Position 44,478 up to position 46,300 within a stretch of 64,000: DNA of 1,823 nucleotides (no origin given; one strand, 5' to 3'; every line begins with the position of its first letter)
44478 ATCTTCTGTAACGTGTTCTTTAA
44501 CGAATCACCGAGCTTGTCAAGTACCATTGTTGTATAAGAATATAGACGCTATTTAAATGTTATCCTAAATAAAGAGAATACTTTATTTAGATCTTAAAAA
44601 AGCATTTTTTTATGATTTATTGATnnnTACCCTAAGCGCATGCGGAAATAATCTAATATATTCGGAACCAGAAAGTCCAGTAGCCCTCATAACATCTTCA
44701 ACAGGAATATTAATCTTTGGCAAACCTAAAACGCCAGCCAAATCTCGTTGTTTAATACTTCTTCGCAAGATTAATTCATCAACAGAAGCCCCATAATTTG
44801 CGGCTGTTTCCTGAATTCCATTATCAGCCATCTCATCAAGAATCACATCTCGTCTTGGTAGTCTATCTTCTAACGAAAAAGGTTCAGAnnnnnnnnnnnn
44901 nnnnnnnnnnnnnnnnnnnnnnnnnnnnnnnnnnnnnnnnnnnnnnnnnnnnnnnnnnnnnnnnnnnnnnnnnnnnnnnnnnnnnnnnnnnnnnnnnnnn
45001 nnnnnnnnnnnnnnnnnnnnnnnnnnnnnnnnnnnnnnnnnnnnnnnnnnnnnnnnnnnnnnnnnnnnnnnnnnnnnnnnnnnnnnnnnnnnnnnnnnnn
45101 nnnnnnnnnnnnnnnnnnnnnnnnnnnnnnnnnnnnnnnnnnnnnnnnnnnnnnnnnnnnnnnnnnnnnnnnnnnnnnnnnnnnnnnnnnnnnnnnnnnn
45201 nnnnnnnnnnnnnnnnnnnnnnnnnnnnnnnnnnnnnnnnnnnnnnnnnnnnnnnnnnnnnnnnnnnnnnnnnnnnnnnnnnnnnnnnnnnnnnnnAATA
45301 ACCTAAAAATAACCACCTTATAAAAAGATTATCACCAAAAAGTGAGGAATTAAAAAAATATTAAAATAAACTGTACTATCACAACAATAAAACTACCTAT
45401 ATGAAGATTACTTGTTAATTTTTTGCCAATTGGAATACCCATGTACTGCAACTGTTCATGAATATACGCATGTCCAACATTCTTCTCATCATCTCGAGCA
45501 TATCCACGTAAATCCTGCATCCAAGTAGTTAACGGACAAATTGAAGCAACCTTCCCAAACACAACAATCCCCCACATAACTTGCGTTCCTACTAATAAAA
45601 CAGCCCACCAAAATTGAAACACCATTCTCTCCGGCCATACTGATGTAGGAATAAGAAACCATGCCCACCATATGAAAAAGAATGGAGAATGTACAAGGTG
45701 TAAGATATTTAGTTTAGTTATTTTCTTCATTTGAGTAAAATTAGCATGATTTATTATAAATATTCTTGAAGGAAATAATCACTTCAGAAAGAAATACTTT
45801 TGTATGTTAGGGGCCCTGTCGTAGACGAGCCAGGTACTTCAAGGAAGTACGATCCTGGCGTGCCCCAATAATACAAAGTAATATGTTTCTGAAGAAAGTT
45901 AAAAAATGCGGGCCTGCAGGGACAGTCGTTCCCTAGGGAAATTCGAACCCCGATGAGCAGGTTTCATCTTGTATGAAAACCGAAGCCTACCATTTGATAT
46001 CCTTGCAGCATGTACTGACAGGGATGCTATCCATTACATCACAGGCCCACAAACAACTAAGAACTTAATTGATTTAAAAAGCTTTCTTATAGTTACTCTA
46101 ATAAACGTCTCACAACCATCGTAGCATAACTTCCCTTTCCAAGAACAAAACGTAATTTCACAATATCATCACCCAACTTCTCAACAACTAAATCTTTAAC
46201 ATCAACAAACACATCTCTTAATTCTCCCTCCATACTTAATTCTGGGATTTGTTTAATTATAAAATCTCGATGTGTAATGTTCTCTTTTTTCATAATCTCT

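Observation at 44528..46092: Compound locus: multi-intron tRNA, inverted tRNA-like hairpin element, and higher-GC HTH/basic-linker gene, a possible integrated-element remnant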

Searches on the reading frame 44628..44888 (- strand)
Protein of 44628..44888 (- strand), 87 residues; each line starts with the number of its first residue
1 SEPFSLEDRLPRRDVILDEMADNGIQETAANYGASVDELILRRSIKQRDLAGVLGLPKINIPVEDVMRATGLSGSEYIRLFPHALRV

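Call 70: predict_structure(alignment_id=A5)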
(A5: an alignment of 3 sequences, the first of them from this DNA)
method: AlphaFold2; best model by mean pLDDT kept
length: 87 residues; sequences in the alignment: 3
mean_pLDDT: 88.4   pTM: 0.78
mean pLDDT of the five models: 88.4, 83.1, 53.1, 48.8, 47.1
residues with pLDDT >= 90: 68; 70-90: 8; 50-70: 4; < 50: 7
segments of 3 or more residues with pLDDT < 50: 1-6
pLDDT, mean of each block of 10 residues (from residue 1): 55 96 96 94 95 94 94 93 74
secondary structure, 60 per line:
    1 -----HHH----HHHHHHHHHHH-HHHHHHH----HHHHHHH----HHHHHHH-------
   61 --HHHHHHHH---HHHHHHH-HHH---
elements in order: H13-23 H25-31 H36-42 H47-53 H63-70 H74-80

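Call 73: fold_search(model_id=the predicted structure, library=pdb)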
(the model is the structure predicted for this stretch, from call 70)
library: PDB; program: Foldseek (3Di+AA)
matches with E <= 10: 46; with E <= 0.001: 0
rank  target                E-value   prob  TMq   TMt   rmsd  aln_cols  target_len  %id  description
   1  2lvs_MODEL_1_A        3.2e+00  0.06  0.25  0.22  12.0       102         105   15  NMR solution structure of a CRISPR repeat binding protein (released 2013-01-23)
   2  4mtn                  3.8e+00  0.08  0.28  0.09   8.7        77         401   17  Crystal structure of transcription termination factor NusA from Planctomyces limnophilus DSM 3776 (released 2013-10-02)
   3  2a6c_A                3.8e+00  0.04  0.19  0.21  12.3        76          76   17  CRYSTAL STRUCTURE OF A PUTATIVE TRANSCRIPTIONAL REGULATOR (NE_1354) FROM NITROSOMONAS EUROPAEA AT 1.90 A RESOLUTION (released 2005-07-12)
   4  2id3_B                4.0e+00  0.05  0.25  0.14  11.2        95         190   21  Crystal structure of transcriptional regulator SCO5951 from Streptomyces coelicolor A3(2) (released 2006-10-17)
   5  3b4q_A                5.0e+00  0.07  0.28  0.28   9.0        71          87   17  Crystal structure of a conserved protein domain (unknown function) from Corynebacterium diphtheriae (released 2007-11-06)
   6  1p4w_MODEL_1_A        5.3e+00  0.05  0.24  0.24  12.2        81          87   11  Solution structure of the DNA-binding domain of the Erwinia amylovora RcsB protein (released 2003-06-17)
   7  2k9s_MODEL_1_A        5.3e+00  0.05  0.27  0.23   8.5        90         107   20  Solution structure of dna binding domain of E. coli arac (released 2008-11-25)
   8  2c0k_A                5.3e+00  0.02  0.19  0.14   9.2        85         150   13  The structure of hemoglobin from the botfly Gasterophilus intestinalis (released 2005-11-09)
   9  3lsg_E                5.6e+00  0.06  0.29  0.27   7.8        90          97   12  The crystal structure of the C-terminal domain of the two-component response regulator yesN from Fusobacterium nucleat (released 2010-02-23)
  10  2c0k_B                5.9e+00  0.02  0.18  0.12   9.6        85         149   13  The structure of hemoglobin from the botfly Gasterophilus intestinalis (released 2005-11-09)
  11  3f1b                  6.2e+00  0.03  0.25  0.15  15.0        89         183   27  The crystal structure of a TetR-like transcriptional regulator from Rhodococcus sp. RHA1. (released 2008-11-18)
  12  4x6g_F                6.6e+00  0.03  0.25  0.09  13.0        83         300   18  Full-length OxyR C199D from pseudomonas aeruginosa (released 2015-04-29)
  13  3n6b_A                6.6e+00  0.01  0.17  0.06  12.3        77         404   19  Structure of endothelial nitric oxide synthase H373S single mutant heme domain complexed with 6,6'-(2,2'-(pyridine-3,5 (released 2011-02-09)
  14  5xt2_E                7.0e+00  0.08  0.30  0.15   9.6        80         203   18  Crystal structures of full-length FixJ from B. japonicum crystallized in space group P212121 (released 2018-05-23)
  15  7nz1_E                7.0e+00  0.05  0.30  0.20   5.1        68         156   22  Respiratory complex I from Escherichia coli - focused refinement of cytoplasmic arm (released 2021-08-18)
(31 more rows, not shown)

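Call 77: fold_search(model_id=the predicted structure, library=viral)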
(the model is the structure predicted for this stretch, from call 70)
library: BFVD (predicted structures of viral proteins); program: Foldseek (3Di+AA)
matches with E <= 10: 207; with E <= 0.001: 0
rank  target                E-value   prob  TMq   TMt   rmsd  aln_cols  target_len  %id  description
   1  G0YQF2                1.9e-01  0.30  0.27  0.23   9.8        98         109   19  Gp060 [Erwinia phage vB_EamP-S6]
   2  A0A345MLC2            4.9e-01  0.33  0.32  0.18  14.4        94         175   18  (no name in the UniProt tables at hand)
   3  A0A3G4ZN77            1.2e+00  0.20  0.38  0.23   5.9        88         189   14  Uncharacterized protein [Terrestrivirus sp.]
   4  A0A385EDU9            1.2e+00  0.12  0.27  0.09  11.4        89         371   16  Uncharacterized protein [Caulobacter phage CcrSC]
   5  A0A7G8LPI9            1.3e+00  0.14  0.29  0.16  15.6        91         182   20  (no name in the UniProt tables at hand)
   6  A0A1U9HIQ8            1.3e+00  0.12  0.29  0.12  13.4       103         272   14  (no name in the UniProt tables at hand)
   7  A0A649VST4            1.3e+00  0.15  0.31  0.32   8.4        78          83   18  Helix-turn-helix DNA binding domain protein [Microbacterium phage Jayden]
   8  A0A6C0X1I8            1.3e+00  0.11  0.29  0.24  10.7       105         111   15  GcrA-like cell cycle regulator [Brucella phage EF4]
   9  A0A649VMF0            1.4e+00  0.12  0.27  0.20  13.3        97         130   13  Helix-turn-helix DNA binding domain protein [Arthrobacter phage Mufasa8]
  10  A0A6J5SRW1            1.5e+00  0.11  0.29  0.27  10.8        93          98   16  Uncharacterized protein (Fragment) [uncultured Caudovirales phage]
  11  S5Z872                1.6e+00  0.12  0.29  0.10  11.3        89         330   15  Uncharacterized protein [Bacillus phage Troll]
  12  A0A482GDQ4            1.6e+00  0.11  0.29  0.18   9.3       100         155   19  Uncharacterized protein [Escherichia phage vB_EcoM_Goslar]
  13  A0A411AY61            1.7e+00  0.14  0.33  0.29  11.6        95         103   20  (no name in the UniProt tables at hand)
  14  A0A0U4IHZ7            1.7e+00  0.10  0.29  0.17   9.6       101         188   14  (no name in the UniProt tables at hand)
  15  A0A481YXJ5            1.7e+00  0.10  0.24  0.06  12.4        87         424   17  Uncharacterized protein [Marseillevirus LCMAC202]
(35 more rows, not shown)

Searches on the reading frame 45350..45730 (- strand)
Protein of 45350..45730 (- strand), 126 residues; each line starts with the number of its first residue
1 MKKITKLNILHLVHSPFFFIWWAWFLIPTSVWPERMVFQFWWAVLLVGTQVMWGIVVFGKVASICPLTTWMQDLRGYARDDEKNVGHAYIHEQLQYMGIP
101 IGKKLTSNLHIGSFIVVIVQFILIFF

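Call 11: search_protein_families(library=pfam, proteins=[window:45350-45730:-], max_evalue=0.1)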
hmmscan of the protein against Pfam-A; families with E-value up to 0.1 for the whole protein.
window:45350-45730:- (126 aa): 1 family
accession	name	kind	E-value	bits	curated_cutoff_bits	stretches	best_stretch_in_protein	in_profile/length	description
PF10861.13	DUF2784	-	0.0013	19.3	29.7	1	46-124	34-107/109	Protein of Unknown function (DUF2784)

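Call 12: search_protein_families(library=ncbifam, proteins=[window:45350-45730:-], max_evalue=1)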
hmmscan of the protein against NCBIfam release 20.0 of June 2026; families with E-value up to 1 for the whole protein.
window:45350-45730:- (126 aa): 0 families

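Call 13: search_protein_families(library=phrogs, proteins=[window:45350-45730:-], max_evalue=1)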
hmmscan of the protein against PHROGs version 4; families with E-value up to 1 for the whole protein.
window:45350-45730:- (126 aa): 1 family
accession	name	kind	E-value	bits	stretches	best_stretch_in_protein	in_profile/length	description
phrog_30334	-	unknown function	0.053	15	1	36-82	4-47/89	-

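Call 30: find_homologous_proteins(query=window:45350-45730:-)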
Query window:45350-45730:- (126 aa): 3 proteins with E <= 0.001 among 5 candidates.
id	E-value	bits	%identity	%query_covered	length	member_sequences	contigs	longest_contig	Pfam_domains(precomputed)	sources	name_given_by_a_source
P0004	3.2e-64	233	77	100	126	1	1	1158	-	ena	-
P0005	2.8e-54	201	100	72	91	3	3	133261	-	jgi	-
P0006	1.5e-38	150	71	71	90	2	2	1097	-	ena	-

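Call 31: find_encoding_contigs(protein=P0004, flank=5000)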
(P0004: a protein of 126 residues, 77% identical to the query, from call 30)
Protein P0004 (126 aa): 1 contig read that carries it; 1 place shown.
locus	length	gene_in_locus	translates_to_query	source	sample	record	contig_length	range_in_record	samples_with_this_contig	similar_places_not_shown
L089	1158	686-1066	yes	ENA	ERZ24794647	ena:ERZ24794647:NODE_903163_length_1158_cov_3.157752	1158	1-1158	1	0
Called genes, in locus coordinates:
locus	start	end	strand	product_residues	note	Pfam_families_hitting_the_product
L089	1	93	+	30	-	?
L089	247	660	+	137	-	-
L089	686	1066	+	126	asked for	-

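Call 32: find_encoding_contigs(protein=P0006, flank=5000)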
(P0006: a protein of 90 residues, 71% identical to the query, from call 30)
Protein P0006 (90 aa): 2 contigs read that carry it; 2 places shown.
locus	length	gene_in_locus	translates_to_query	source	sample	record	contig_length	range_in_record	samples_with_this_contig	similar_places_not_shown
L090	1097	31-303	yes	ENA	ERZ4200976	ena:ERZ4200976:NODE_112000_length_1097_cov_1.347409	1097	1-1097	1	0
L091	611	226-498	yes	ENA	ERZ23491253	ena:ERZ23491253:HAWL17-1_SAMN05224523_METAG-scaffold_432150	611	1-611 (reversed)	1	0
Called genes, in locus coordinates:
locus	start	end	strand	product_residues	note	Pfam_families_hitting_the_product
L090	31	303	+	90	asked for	-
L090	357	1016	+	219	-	-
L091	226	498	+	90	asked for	-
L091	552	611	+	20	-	?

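Call 52: search_protein_families(library=pfam, proteins=[L089:247-660:+], max_evalue=0.01)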
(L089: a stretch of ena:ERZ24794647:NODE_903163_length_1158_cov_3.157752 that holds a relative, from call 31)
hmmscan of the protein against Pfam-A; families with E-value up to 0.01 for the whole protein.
L089:247-660:+ (137 aa): 0 families

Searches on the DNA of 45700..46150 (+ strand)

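Call 5: search_rna_families(source=window, start=45700, end=46150, threshold=evalue, max_evalue=10, show_alignments=6)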
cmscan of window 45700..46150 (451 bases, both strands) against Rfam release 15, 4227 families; matches with E-value up to 10: 5.
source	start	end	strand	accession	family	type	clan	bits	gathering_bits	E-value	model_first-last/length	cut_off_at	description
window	45721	45778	+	RF02548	Oskar_OES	Cis-reg;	-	21.3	46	0.3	1-67/67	no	Oocyte entry signal (OES) from oskar mRNA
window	45796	45899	+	RF00142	snoZ118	Gene; snRNA; snoRNA; CD-box;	-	17.8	48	1.9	1-108/108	no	Small nucleolar RNA Z118/Z121/Z120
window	45758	45873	-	RF04315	manA-II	Cis-reg;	-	17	100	2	1-147/147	no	manA_II ncRNA motif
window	45752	45830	-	RF03155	TD-1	Cis-reg;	CL00124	16.5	64.5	3.2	1-120/120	no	TD-1 RNA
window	45983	46047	-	RF01423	snoR117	Gene; snRNA; snoRNA; CD-box;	-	16.1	42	1.3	1-80/80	no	small nucleolar RNA snoR117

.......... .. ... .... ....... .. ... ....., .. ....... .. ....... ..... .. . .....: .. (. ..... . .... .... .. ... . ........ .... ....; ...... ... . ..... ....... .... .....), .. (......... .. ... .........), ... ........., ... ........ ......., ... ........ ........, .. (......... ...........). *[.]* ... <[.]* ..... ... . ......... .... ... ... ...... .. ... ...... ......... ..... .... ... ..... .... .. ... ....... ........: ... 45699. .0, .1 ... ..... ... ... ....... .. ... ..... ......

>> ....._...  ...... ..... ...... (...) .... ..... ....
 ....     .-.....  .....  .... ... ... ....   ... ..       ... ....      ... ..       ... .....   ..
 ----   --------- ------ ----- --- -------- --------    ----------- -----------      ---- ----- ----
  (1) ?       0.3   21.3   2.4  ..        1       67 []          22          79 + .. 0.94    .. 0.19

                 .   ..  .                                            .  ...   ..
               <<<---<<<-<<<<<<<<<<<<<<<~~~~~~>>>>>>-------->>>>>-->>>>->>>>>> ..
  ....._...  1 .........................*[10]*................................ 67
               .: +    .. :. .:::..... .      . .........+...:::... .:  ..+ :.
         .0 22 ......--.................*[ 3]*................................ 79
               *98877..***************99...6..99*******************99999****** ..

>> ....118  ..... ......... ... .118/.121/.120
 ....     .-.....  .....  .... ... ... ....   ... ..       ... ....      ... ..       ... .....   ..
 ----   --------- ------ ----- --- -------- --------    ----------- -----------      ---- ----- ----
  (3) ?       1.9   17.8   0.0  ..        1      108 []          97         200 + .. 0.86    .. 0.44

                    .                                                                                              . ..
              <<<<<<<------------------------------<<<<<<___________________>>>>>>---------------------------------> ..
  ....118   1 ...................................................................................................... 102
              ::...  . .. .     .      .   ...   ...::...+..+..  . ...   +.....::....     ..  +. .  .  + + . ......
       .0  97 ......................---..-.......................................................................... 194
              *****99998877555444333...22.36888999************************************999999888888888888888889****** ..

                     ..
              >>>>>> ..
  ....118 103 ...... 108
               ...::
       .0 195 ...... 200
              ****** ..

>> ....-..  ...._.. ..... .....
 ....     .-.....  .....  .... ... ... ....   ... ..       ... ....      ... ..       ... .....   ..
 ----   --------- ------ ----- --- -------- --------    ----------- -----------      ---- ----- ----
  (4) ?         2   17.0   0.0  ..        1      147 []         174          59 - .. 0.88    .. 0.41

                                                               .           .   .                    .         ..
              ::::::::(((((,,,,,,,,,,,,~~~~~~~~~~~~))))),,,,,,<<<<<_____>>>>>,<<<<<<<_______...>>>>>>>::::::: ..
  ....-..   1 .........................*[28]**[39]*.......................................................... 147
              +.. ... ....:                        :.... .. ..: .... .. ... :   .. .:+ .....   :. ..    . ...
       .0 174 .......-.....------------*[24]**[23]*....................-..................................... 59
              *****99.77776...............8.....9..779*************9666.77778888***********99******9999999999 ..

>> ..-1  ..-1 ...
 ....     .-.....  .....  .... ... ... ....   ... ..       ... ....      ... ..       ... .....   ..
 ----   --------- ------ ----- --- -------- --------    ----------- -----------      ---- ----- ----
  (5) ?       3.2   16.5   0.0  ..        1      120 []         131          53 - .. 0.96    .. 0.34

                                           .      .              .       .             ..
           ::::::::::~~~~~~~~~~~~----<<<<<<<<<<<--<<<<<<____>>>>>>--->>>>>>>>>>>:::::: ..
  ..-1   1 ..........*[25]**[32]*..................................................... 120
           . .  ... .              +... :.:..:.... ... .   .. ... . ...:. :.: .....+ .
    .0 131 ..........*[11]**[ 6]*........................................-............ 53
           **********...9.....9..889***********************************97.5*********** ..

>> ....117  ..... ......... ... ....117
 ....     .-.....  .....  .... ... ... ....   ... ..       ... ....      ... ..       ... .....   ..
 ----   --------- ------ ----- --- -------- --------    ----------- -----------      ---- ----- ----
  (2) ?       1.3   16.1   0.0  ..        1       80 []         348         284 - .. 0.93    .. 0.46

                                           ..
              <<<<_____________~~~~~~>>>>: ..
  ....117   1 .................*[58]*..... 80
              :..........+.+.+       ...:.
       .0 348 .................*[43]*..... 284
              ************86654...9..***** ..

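Call 93: build_rna_model(alignment_id=A8, structure=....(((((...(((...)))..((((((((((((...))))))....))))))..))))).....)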
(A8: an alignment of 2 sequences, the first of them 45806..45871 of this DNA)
Model R1 built from alignment A8 (2 sequences, 66 columns); structure: as given.
model positions 66; base pairs 20; branch points 1; effective number of sequences 1.21; information 0.851 bits per position. Calibrated on 0.2 Mb of random sequence (short: E-values are rough).
structure used (alignment columns):
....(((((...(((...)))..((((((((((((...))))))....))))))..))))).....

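Call 94: search_with_rna_model(model_id=R1, sources=[window, L007, L008, L009, L010, L011, L012, L013, L014, L015, L016, L017, L018, L019, L020, L021, L022, L023, L024, L025, L026, L027, L028, L029, L030, L031, L032, L033, L034, L035, L036, L037, L038, L039, L040, L041, L042, L043, L044, L045, L046, L047, L048, L049, L050, L051, L052, L053, L054, L055, L056, L057, L058, L059, L060, L061, L062, L063, L064, L065, L066, L067, L068, L069, L070, L071, L072, L073, L074, L075, L076, L077, L078, L079, L080, L081, L082, L083, L084, L085, L086, L087, L089, L090, L091, L092, L115, L116, L117, L118, L119], max_evalue=10)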
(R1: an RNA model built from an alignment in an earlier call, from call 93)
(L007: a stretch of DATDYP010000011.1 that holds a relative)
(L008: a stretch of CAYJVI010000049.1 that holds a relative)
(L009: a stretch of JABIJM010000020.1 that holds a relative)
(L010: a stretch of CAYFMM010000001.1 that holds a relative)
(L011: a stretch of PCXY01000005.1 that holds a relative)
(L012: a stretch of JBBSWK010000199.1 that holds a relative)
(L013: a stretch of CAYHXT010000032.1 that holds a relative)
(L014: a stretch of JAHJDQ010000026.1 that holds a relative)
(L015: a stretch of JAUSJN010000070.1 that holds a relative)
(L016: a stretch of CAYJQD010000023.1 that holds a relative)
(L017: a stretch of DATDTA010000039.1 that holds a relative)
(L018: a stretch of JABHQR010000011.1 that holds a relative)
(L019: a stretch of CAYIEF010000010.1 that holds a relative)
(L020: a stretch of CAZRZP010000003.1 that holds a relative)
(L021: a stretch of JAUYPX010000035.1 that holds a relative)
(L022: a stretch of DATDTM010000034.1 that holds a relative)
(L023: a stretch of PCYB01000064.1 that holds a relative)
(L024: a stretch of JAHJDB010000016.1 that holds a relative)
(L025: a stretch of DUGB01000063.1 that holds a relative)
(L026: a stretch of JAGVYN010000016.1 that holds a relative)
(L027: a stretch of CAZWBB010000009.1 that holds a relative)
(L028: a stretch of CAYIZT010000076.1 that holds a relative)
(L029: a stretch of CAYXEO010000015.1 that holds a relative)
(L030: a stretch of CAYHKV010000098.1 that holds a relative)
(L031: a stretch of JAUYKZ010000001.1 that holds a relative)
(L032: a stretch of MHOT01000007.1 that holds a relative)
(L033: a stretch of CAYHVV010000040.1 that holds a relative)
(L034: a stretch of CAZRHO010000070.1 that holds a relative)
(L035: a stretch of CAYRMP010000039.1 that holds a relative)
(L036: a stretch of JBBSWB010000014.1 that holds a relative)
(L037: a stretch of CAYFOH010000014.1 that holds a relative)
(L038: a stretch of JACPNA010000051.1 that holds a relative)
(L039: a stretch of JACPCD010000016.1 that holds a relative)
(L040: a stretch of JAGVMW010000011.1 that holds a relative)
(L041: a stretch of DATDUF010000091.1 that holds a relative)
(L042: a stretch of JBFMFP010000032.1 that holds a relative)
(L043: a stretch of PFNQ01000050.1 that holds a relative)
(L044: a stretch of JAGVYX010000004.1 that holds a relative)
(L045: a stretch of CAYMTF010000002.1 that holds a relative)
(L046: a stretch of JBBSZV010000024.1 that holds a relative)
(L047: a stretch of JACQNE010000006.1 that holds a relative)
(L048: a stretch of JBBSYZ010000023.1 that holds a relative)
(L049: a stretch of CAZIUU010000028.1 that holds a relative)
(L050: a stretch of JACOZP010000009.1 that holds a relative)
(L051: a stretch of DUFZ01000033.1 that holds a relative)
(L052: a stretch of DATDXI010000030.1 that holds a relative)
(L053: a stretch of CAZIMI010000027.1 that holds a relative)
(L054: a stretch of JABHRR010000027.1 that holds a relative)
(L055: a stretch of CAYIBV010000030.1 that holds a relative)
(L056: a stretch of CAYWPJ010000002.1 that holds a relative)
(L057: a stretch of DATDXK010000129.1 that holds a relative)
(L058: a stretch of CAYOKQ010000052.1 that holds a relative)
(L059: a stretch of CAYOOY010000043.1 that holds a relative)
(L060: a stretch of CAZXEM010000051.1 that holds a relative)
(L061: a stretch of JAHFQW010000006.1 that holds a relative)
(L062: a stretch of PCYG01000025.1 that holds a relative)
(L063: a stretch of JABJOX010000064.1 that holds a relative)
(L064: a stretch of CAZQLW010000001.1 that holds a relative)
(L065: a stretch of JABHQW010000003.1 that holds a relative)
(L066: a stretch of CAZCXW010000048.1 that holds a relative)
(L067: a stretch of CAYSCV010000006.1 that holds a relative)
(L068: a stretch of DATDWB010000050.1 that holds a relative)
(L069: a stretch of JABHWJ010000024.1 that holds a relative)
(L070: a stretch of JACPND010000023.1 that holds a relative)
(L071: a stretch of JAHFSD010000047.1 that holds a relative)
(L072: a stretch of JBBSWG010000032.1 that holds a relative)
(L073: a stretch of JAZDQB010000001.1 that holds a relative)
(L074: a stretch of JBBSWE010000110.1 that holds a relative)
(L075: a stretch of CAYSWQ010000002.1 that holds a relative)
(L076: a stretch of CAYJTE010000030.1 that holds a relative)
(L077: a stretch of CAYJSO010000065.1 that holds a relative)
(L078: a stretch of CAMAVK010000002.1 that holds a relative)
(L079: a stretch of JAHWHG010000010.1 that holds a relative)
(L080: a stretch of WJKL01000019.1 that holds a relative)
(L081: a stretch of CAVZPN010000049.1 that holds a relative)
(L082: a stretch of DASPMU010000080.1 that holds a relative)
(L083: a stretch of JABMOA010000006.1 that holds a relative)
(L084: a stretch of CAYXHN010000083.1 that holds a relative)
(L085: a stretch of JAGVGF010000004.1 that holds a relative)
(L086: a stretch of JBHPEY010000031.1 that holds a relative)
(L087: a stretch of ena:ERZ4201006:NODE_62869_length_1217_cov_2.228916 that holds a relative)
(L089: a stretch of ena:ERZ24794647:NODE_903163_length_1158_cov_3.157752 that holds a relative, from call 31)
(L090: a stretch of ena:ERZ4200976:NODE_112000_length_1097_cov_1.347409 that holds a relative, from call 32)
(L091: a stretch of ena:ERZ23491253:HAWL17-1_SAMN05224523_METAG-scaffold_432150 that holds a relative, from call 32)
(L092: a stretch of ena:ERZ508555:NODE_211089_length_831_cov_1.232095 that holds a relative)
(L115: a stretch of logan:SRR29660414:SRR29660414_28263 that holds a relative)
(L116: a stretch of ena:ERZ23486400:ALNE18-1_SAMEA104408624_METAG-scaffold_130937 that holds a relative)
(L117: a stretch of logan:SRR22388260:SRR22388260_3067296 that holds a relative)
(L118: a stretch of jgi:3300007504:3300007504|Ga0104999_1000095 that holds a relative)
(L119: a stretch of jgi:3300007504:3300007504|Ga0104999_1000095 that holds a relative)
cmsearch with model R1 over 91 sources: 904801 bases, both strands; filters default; matches with E-value up to 10: 1.
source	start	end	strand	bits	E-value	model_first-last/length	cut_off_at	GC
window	45806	45871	+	102.4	2.6e-25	1-66/66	no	0.56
